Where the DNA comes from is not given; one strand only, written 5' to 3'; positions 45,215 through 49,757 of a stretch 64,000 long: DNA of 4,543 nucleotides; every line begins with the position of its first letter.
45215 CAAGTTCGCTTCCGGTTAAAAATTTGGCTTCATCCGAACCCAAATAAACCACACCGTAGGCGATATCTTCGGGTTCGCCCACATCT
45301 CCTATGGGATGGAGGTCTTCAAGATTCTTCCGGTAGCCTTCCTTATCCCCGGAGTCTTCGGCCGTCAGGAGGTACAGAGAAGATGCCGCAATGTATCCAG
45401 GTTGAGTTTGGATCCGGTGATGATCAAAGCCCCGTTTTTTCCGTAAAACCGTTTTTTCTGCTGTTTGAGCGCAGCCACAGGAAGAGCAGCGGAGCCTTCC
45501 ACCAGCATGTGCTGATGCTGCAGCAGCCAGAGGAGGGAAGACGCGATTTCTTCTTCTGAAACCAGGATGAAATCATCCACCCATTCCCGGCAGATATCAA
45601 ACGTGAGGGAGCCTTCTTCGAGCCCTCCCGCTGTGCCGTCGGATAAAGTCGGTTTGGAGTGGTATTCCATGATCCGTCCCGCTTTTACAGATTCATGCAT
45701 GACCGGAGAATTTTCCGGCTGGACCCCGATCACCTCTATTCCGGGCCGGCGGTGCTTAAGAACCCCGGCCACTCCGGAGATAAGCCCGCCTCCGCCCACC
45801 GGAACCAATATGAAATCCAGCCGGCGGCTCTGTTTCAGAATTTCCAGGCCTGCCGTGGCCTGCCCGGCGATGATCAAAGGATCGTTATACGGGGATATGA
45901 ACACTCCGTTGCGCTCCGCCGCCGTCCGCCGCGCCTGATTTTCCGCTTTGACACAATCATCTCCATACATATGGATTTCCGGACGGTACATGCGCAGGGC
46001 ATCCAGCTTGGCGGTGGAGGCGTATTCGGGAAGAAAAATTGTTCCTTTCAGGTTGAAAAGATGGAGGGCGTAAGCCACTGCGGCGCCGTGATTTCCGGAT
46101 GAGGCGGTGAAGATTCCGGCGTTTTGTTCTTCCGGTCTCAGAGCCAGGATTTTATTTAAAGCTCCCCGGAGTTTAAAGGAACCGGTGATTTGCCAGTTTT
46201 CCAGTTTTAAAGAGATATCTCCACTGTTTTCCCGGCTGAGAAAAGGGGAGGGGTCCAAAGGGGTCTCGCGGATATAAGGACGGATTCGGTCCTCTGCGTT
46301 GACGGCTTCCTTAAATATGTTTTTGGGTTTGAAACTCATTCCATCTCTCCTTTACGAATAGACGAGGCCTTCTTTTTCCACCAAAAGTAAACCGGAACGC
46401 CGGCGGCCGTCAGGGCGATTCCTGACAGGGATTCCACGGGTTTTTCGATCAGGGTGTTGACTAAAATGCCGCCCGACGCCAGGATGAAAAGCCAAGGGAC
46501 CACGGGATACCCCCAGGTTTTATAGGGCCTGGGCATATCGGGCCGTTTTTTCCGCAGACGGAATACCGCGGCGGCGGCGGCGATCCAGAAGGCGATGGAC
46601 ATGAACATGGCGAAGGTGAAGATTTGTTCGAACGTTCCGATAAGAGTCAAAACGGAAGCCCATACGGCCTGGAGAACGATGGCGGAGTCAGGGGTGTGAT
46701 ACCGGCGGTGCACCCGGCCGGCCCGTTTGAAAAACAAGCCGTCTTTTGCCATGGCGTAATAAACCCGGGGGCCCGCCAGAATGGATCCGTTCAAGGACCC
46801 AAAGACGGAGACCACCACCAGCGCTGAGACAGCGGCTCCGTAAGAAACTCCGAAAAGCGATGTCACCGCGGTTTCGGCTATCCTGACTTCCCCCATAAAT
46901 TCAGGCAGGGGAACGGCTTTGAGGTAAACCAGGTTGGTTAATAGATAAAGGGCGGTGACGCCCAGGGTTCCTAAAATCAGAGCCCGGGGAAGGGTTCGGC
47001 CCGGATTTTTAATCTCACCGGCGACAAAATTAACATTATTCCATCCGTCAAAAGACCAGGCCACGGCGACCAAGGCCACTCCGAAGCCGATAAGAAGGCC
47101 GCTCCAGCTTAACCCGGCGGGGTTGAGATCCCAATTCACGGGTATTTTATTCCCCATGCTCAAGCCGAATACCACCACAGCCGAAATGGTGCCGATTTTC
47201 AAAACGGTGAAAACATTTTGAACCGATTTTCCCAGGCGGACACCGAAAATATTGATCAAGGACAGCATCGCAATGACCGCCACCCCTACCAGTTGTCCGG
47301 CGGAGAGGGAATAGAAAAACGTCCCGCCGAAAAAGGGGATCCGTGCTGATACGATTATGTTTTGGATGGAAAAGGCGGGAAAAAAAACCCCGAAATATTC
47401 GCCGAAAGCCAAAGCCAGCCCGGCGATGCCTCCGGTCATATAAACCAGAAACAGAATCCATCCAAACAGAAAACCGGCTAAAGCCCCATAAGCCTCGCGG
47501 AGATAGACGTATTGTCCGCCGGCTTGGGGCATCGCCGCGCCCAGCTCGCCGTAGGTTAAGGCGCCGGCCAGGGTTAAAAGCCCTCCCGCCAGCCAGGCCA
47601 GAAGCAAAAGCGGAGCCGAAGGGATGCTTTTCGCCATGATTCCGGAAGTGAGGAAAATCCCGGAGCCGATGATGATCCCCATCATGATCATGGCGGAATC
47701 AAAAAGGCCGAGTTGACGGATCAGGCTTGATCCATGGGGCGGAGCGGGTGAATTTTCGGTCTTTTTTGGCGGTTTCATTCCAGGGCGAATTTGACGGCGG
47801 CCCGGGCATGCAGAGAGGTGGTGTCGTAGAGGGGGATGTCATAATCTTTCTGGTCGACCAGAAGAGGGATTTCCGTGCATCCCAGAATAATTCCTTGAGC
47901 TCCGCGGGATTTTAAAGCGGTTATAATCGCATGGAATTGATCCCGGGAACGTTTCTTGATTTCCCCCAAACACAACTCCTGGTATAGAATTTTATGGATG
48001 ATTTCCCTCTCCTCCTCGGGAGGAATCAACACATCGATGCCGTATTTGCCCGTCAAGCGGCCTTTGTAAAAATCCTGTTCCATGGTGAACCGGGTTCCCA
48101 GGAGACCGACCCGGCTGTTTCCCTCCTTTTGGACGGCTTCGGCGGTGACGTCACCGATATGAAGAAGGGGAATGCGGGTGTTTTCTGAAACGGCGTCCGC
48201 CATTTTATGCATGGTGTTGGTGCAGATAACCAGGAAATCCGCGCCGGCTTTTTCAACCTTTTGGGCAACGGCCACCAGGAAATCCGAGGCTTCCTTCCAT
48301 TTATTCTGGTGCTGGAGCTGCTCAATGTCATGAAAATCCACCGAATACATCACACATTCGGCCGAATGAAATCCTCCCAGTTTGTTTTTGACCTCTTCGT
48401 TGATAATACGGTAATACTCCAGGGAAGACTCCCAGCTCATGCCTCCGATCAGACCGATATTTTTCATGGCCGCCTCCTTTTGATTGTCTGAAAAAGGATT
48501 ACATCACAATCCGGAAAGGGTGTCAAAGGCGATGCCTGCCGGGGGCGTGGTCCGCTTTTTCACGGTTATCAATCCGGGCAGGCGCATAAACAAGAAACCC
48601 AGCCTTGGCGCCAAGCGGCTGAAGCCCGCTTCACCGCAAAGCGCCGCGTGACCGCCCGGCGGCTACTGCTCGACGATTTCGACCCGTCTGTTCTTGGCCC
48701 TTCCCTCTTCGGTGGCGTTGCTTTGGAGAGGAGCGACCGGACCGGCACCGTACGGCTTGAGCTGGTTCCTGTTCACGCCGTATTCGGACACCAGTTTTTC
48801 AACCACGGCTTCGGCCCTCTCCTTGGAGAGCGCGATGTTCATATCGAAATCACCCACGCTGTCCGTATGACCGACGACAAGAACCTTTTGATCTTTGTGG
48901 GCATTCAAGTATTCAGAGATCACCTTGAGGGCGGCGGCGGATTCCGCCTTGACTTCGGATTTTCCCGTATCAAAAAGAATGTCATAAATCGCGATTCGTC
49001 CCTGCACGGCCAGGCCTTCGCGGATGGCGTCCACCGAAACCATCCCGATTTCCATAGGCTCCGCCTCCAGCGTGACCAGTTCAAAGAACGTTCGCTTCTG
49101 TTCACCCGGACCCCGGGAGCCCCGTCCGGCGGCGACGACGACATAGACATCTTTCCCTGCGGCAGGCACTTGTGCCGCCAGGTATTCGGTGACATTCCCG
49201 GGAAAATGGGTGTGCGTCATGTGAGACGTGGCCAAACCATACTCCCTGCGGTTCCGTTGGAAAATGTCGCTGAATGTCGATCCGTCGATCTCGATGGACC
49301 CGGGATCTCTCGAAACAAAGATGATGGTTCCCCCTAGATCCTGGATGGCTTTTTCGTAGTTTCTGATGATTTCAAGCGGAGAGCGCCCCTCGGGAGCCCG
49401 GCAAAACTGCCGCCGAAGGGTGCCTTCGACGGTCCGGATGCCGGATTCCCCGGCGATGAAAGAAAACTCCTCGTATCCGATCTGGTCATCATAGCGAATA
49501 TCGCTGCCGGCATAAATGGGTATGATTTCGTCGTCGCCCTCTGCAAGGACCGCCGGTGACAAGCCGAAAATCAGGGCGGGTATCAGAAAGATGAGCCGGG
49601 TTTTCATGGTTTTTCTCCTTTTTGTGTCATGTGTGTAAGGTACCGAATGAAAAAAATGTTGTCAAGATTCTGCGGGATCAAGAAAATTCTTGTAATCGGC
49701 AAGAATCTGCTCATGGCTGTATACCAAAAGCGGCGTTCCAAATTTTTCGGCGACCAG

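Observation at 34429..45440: An 11-kb segment bounded by 81-bp direct repeats that duplicate the 3' end of a dehydratase gene, suggesting an island-like insertion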

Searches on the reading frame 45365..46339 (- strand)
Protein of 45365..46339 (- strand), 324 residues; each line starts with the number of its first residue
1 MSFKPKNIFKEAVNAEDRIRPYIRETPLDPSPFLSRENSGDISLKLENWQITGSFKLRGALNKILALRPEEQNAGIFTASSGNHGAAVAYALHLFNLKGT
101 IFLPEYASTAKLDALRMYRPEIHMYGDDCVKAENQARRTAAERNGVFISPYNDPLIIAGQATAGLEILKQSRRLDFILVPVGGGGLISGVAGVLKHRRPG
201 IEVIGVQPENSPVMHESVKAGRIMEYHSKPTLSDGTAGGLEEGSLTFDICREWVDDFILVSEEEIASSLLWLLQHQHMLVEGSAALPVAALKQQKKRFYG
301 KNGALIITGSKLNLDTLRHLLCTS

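Call 8: search_protein_families(library=pfam, proteins=[window:45365-46339:-])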
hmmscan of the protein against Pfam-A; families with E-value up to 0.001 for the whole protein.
window:45365-46339:- (324 aa): 1 family
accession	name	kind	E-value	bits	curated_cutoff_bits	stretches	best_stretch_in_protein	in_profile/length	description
PF00291.31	PALP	-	3.6e-79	266.6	35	1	19-309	1-295/295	Pyridoxal-phosphate dependent enzyme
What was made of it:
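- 45365..46339 (-): Threonine/serine dehydratase (PALP) gene, the first conserved gene on the right flank. Pfam PALP, E 4e-79 (call 8).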

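Call 12: find_encoding_contigs(protein=window:45365-46339:-, flank=10000, max_places=10)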
Protein window:45365-46339:- (324 aa): 1 contig read that carries it; 1 place shown.
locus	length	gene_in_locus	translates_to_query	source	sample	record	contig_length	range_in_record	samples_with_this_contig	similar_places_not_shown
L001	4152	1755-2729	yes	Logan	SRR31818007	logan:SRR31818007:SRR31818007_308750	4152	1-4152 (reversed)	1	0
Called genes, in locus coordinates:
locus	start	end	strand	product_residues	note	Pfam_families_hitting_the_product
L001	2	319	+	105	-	?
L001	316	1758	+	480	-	PF00324:AA_permease, PF13520:AA_permease_2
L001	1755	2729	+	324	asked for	PF00291:PALP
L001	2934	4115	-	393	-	PF00999:Na_H_Exchanger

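Call 14: find_related_loci(query=window:45365-46339:-, collection=genome_contigs, flank=10000)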
Query window:45365-46339:- (324 aa) in genome_contigs; peptide patterns used: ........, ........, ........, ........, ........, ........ (x = any residue, [..] = any of these).
79 stretches matched a pattern; 6 encode a relative of the query (tblastn E <= 1e-3); 6 distinct loci.
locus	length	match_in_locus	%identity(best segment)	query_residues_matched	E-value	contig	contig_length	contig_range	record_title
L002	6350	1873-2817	49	7-321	2e-93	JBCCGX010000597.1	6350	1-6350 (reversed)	MAG: Acidobacteriota bacterium isolate P01_B01_bin.53 k141_416882_length_6350_cov_57.7156, whole genome shotgun sequence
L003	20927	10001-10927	41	13-321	5e-81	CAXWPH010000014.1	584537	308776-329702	MAG: Acidobacteriota bacterium isolate 6d834bca-fe92-435a-98ea-3ded135ce894 genome assembly, contig: contig_14, whole ge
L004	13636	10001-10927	49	10-321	1e-80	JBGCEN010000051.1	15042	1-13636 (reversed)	MAG: Rhodothermales bacterium isolate SGMAG-46 contig51, whole genome shotgun sequence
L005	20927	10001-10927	41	13-321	2e-79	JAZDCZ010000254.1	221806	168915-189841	MAG: Gemmatimonadota bacterium isolate LQ108M_Bin_24 LQ108M_Bin_24_scaffold_254, whole genome shotgun sequence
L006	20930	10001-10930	45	11-320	1e-79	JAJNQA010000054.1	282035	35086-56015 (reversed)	MAG: Heliomicrobium sp. isolate MAG_31 k141_355726, whole genome shotgun sequence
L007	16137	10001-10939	40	5-321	1e-76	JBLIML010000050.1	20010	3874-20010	MAG: Planctomycetota bacterium isolate 3300053785_88 Ga0535658_0006164, whole genome shotgun sequence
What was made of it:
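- Tried and rejected: The genome_contigs scan with the dehydratase returned only relatives of 49% identity or less (call 14), so it was uninformative.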

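Call 15: find_homologous_proteins(query=window:45365-46339:-, max_evalue=1e-30)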
Query window:45365-46339:- (324 aa): 7947 proteins with E <= 1e-30 among 8000 candidates; the best 120 are listed.
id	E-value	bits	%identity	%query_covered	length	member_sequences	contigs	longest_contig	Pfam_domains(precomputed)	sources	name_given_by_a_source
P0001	1.0e-207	707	98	99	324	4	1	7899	PF00291.32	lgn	-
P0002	3.6e-207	705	98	99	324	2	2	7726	PF00291.32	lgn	-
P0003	3.5e-157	541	77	97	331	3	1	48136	PF00291.32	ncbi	-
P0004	4.4e-154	530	75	98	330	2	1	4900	PF00291.32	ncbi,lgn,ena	-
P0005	2.2e-151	522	74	98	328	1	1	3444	PF00291.32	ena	-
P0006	8.1e-150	516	73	98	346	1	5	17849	PF00291.32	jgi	jgi:threonine dehydratase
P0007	3.1e-149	514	71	98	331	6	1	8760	PF00291.32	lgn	-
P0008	7.5e-119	415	59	99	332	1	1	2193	PF00291.32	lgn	-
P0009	3.0e-116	406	58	97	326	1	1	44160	PF00291.32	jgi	-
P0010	7.0e-116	405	57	98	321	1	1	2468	PF00291.32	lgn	-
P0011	3.9e-115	402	58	98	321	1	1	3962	PF00291.32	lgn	-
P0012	6.5e-115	402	58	98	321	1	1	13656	PF00291.32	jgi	jgi:threonine dehydratase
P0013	8.1e-115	401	57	98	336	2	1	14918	PF00291.32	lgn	-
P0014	1.2e-114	401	57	98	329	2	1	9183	PF00291.32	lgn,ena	-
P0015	1.3e-114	401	58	98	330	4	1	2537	PF00291.32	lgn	-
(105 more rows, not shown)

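Call 16: find_encoding_contigs(protein=P0003, flank=10000, max_places=4)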
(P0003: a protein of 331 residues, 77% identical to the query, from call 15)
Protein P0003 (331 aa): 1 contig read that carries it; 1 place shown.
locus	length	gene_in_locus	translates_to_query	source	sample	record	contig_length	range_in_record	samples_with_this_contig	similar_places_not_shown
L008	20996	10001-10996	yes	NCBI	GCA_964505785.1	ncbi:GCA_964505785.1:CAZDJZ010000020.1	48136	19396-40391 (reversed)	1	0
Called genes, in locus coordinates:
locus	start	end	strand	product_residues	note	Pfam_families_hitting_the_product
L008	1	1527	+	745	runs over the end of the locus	PF00912:Transgly, PF00905:Transpeptidase, PF06832:BiPBP_C (weak)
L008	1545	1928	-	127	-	PF00072:Response_reg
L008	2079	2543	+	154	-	PF01042:Ribonuc_L-PSP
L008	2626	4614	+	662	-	PF05378:Hydant_A_N, PF01968:Hydantoinase_A, PF19278:Hydant_A_C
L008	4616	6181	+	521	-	PF02538:Hydantoinase_B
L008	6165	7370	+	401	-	PF01566:Nramp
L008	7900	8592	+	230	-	PF01177:Asp_Glu_race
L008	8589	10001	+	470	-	PF13520:AA_permease_2, PF00324:AA_permease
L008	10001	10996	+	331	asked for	PF00291:PALP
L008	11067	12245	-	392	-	PF01041:DegT_DnrJ_EryC1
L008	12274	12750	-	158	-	PF02357:NusG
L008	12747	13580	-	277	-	PF00795:CN_hydrolase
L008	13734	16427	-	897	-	PF00690:Cation_ATPase_N, PF00122:E1-E2_ATPase, PF00702:Hydrolase, PF13246:Cation_ATPase, PF08282:Hydrolase_3 (faint), PF00689:Cation_ATPase_C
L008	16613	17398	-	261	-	PF01149:Fapy_DNA_glyco, PF06831:H2TH, PF06827:zf-FPG_IleRS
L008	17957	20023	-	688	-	PF22745:Nlig-Ia, PF01653:DNA_ligase_aden, PF03120:OB_DNA_ligase, PF14520:HHH_5 (weak), PF12826:HHH_2, PF00533:BRCT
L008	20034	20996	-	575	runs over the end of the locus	PF14716:HHH_8, PF14520:HHH_5, PF14792:DNA_pol_B_palm (weak), PF14791:DNA_pol_B_thumb, PF02811:PHP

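Call 17: find_encoding_contigs(protein=P0001, flank=10000, max_places=4)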
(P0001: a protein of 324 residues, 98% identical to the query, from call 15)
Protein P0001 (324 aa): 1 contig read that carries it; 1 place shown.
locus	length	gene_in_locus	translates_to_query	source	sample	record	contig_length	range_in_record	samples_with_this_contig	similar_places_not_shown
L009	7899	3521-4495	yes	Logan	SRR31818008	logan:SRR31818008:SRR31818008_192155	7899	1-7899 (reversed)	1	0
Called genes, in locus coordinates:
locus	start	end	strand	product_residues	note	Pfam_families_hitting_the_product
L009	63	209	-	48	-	-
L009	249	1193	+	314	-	PF00691:OmpA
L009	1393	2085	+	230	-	PF01177:Asp_Glu_race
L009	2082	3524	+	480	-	PF00324:AA_permease, PF13520:AA_permease_2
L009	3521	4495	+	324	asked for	PF00291:PALP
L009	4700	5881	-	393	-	PF00999:Na_H_Exchanger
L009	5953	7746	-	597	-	PF19291:TREH_N, PF00723:Glyco_hydro_15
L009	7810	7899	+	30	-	?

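Call 18: find_encoding_contigs(protein=P0006, flank=10000, max_places=5)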
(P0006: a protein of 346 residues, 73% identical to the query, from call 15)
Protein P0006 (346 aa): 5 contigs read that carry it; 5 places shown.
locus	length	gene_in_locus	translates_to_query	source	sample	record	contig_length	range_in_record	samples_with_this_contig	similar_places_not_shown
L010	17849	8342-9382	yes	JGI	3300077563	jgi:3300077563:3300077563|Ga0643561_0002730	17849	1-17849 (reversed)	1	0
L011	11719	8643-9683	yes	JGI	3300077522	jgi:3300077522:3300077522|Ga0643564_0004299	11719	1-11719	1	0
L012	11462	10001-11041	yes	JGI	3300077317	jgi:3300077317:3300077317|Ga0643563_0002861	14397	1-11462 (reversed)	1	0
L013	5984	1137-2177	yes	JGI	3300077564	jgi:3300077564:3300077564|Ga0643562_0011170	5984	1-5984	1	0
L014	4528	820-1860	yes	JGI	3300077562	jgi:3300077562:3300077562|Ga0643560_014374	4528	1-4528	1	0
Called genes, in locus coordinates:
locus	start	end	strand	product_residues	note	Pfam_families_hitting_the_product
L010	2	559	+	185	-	?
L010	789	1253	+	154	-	PF01042:Ribonuc_L-PSP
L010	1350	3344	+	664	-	PF05378:Hydant_A_N, PF01968:Hydantoinase_A, PF19278:Hydant_A_C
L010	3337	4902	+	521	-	PF02538:Hydantoinase_B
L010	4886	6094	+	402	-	PF01566:Nramp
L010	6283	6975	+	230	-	PF01177:Asp_Glu_race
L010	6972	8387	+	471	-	PF13520:AA_permease_2, PF00324:AA_permease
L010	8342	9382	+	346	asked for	PF00291:PALP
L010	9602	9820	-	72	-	PF01041:DegT_DnrJ_EryC1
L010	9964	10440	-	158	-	PF02357:NusG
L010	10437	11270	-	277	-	PF00795:CN_hydrolase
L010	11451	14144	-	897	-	PF00690:Cation_ATPase_N, PF00122:E1-E2_ATPase, PF00702:Hydrolase, PF13246:Cation_ATPase, PF08282:Hydrolase_3 (faint), PF00689:Cation_ATPase_C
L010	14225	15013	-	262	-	PF01149:Fapy_DNA_glyco, PF05833:NFACT_N (weak), PF06831:H2TH, PF06827:zf-FPG_IleRS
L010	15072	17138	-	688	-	PF22745:Nlig-Ia, PF01653:DNA_ligase_aden, PF03120:OB_DNA_ligase, PF14520:HHH_5 (weak), PF12826:HHH_2, PF00533:BRCT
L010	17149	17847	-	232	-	?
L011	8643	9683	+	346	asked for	PF00291:PALP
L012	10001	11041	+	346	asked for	PF00291:PALP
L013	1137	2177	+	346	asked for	PF00291:PALP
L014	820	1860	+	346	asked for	PF00291:PALP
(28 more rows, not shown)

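Call 43: search_protein_families(library=ncbifam, max_evalue=0.1, proteins=[window:45365-46339:-])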
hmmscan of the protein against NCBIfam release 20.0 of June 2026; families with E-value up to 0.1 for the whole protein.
window:45365-46339:- (324 aa): 45 families (the best 25 are shown)
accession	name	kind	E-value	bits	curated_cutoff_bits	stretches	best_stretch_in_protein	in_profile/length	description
NF005292.0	PRK06815.1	equivalog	3.2e-120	401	371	1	7-322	3-318/320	threonine/serine dehydratase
TIGR01127.1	ilvA_1Cterm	equivalog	6.1e-87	292.1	378.75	1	26-320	1-294/380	threonine ammonia-lyase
NF006389.0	PRK08638.1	equivalog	2.7e-84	282.9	453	1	10-315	12-318/333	bifunctional threonine ammonia-lyase/L-serine ammonia-lyase TdcB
NF005680.0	PRK07476.1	equivalog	2.6e-82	276.4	413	1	10-322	8-321/326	hydroxyectoine utilization dehydratase EutB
NF005600.0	PRK07334.1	equivalog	7.6e-77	258.6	496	1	11-317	14-317/408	threonine ammonia-lyase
TIGR02991.1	ectoine_eutB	equivalog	2e-74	250.4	413.35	1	11-321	5-315/317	hydroxyectoine utilization dehydratase EutB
NF006674.0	PRK09224.1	subfamily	1.4e-72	245.1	577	1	23-320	23-322/508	threonine ammonia-lyase IlvA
TIGR01124.1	ilvA_2Cterm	equivalog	5.7e-70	236.3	411.3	1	23-320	15-314/499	threonine ammonia-lyase, biosynthetic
NF045641.2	BHydaspDhtseBhcB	equivalog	1.7e-68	231.1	550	1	9-317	4-310/312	beta-hydroxyaspartate dehydratase BhcB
NF009130.0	PRK12483.1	subfamily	2.4e-67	227.7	801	1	22-320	34-334/521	threonine ammonia-lyase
NF006390.0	PRK08639.1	equivalog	6.5e-67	226.3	421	1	9-315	9-318/418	threonine ammonia-lyase IlvA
NF005454.0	PRK07048.1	equivalog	1.1e-66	225.3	452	1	7-321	7-320/324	threo-3-hydroxy-L-aspartate ammonia-lyase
TIGR02079.1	THD1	equivalog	1.6e-66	224.8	440.55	1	14-315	5-310/410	threonine ammonia-lyase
NF006094.0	PRK08246.1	subfamily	1.3e-65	221.9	331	1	12-316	10-308/310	serine/threonine dehydratase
NF005147.0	PRK06608.1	equivalog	1.4e-53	181.8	380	1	9-312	8-311/339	serine/threonine dehydratase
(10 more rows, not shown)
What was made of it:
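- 45365..46339 (-): NCBIfam NF005292 at 401 bits, above the cut-off of 371 (call 43).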

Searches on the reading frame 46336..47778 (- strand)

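Call 8: search_protein_families(library=pfam, proteins=[window:46336-47778:-])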
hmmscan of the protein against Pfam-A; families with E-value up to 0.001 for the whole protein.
window:46336-47778:- (480 aa): 2 families
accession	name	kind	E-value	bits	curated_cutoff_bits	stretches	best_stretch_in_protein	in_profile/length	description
PF13520.12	AA_permease_2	-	7.4e-59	200.2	27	1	23-450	1-412/427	Amino acid permease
PF00324.27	AA_permease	-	2.1e-37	129.4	24.6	1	29-449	3-427/470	Amino acid permease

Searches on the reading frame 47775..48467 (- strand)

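Call 8: search_protein_families(library=pfam, proteins=[window:47775-48467:-])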
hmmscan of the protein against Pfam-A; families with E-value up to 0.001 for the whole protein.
window:47775-48467:- (230 aa): 2 families
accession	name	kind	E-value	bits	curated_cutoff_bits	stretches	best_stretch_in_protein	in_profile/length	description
PF01177.27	Asp_Glu_race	-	2.1e-43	149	31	1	7-224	1-211/211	Asp/Glu/Hydantoin racemase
PF02548.21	Pantoate_transf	-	0.00054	19.9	28.7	0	46-105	145-203/259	Ketopantoate hydroxymethyltransferase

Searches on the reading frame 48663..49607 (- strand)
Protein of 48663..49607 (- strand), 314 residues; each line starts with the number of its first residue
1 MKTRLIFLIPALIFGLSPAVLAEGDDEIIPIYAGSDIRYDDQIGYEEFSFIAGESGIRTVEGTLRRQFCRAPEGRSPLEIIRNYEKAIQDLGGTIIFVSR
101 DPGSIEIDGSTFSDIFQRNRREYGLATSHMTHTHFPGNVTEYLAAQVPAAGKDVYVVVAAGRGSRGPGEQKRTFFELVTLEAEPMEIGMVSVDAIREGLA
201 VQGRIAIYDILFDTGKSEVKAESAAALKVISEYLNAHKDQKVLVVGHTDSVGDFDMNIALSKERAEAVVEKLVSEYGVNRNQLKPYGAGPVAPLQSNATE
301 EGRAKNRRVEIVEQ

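Call 8: search_protein_families(library=pfam, proteins=[window:48663-49607:-])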
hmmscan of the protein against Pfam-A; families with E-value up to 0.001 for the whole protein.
window:48663-49607:- (314 aa): 1 family
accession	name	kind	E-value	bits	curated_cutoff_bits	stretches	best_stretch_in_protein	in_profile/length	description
PF00691.25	OmpA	-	3e-19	69.6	27.2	1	211-307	1-98/98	OmpA family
